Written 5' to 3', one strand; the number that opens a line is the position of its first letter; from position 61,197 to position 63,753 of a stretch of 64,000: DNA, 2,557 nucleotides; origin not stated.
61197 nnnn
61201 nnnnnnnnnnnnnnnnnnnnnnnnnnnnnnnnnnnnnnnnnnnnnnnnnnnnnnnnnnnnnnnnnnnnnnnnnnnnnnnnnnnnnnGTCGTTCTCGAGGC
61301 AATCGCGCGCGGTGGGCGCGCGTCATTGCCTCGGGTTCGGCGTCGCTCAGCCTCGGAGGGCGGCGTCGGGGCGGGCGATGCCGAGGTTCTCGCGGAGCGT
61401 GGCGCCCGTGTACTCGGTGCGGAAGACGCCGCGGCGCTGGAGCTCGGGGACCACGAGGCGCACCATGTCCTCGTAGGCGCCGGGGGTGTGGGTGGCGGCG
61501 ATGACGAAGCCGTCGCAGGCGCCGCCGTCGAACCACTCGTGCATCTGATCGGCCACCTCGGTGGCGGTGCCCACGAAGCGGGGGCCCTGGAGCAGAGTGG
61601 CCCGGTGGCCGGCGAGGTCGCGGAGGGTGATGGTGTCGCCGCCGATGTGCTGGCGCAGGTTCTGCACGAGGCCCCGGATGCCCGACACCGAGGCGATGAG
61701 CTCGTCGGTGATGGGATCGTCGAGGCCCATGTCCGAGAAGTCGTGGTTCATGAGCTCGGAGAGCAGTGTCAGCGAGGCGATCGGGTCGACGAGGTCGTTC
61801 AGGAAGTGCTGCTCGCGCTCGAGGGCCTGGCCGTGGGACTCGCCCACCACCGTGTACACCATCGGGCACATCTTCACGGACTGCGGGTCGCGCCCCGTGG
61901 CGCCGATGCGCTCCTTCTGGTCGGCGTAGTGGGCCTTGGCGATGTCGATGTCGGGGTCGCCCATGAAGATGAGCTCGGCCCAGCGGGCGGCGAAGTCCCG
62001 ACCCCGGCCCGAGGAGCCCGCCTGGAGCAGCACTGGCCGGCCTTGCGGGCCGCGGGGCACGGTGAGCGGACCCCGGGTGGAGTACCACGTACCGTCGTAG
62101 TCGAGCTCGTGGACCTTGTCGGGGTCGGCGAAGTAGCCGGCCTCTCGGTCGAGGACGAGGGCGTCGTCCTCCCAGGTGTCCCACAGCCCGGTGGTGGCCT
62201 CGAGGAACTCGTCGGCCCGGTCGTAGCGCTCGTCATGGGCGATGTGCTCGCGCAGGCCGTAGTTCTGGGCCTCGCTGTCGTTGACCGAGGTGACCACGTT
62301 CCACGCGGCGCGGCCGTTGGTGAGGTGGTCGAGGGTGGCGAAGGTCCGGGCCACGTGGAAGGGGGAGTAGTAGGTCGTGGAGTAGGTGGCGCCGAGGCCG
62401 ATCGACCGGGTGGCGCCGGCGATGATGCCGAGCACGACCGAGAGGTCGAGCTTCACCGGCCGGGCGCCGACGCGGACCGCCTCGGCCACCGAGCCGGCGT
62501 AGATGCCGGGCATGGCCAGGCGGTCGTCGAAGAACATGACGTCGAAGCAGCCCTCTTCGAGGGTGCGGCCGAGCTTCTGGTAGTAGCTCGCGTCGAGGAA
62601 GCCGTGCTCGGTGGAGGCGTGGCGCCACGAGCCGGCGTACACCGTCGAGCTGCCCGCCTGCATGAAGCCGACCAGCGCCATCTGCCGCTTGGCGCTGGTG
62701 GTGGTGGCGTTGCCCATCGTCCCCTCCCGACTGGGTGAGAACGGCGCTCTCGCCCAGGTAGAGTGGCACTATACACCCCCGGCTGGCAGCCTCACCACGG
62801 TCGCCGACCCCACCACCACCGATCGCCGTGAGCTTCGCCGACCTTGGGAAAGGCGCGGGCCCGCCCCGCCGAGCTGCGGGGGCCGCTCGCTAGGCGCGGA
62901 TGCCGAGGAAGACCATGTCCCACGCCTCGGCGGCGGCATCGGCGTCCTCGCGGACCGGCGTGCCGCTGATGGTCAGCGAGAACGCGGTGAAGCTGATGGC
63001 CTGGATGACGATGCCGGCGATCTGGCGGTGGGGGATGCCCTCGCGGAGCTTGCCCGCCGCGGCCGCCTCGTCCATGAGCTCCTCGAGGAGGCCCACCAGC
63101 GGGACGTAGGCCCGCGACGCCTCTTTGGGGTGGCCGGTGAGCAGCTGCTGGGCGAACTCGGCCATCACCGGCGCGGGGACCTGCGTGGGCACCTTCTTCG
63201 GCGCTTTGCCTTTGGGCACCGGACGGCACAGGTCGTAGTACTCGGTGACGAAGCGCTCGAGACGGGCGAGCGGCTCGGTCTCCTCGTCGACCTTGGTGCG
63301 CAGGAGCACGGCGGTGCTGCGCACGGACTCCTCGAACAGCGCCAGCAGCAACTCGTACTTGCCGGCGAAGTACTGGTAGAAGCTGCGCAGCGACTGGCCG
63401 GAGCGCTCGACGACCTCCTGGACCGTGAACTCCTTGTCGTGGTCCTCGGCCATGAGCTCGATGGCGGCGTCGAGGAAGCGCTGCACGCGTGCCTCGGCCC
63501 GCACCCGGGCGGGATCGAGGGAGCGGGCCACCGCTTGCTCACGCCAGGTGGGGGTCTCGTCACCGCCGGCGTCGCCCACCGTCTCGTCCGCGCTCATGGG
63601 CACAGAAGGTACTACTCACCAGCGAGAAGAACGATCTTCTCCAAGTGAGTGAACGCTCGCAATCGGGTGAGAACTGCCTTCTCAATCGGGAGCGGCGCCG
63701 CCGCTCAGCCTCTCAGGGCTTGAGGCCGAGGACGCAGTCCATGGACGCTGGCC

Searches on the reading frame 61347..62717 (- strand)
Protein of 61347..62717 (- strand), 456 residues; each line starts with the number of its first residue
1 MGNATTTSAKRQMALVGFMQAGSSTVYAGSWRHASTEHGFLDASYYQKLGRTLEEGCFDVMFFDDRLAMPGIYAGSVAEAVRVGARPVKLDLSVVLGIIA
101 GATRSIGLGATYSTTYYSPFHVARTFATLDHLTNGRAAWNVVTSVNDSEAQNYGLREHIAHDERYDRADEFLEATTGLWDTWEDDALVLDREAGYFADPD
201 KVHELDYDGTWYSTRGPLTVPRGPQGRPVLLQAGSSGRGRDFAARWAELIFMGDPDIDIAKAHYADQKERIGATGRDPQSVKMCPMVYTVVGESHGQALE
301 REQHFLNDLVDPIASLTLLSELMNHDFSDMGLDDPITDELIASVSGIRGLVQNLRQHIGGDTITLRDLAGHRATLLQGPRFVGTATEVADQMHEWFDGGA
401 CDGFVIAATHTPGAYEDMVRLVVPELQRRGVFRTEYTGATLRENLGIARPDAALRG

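Call 69: search_protein_families(library=pfam, proteins=[window:61347-62717:-], max_evalue=0.0001)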
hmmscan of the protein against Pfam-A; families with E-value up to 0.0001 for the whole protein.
window:61347-62717:- (456 aa): 1 family
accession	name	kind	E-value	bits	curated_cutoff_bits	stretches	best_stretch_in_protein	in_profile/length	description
PF00296.26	Bac_luciferase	-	8.9e-41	140.7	27.9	1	32-400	15-312/314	Luciferase-like monooxygenase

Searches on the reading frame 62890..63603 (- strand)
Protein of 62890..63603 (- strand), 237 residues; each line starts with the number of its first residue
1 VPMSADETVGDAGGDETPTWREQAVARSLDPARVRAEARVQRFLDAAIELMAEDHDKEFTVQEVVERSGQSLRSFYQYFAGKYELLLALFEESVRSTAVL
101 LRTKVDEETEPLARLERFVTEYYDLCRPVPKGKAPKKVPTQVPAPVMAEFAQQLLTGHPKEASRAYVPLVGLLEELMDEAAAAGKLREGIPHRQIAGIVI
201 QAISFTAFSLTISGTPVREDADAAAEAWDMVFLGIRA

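Call 69: search_protein_families(library=pfam, proteins=[window:62890-63603:-], max_evalue=0.0001)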
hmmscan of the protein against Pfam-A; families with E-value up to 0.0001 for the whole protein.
window:62890-63603:- (237 aa): 1 family
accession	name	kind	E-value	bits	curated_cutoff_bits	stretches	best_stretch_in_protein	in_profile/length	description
PF00440.29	TetR_N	-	1.1e-08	35.2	24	1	44-89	2-47/47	Bacterial regulatory proteins, tetR family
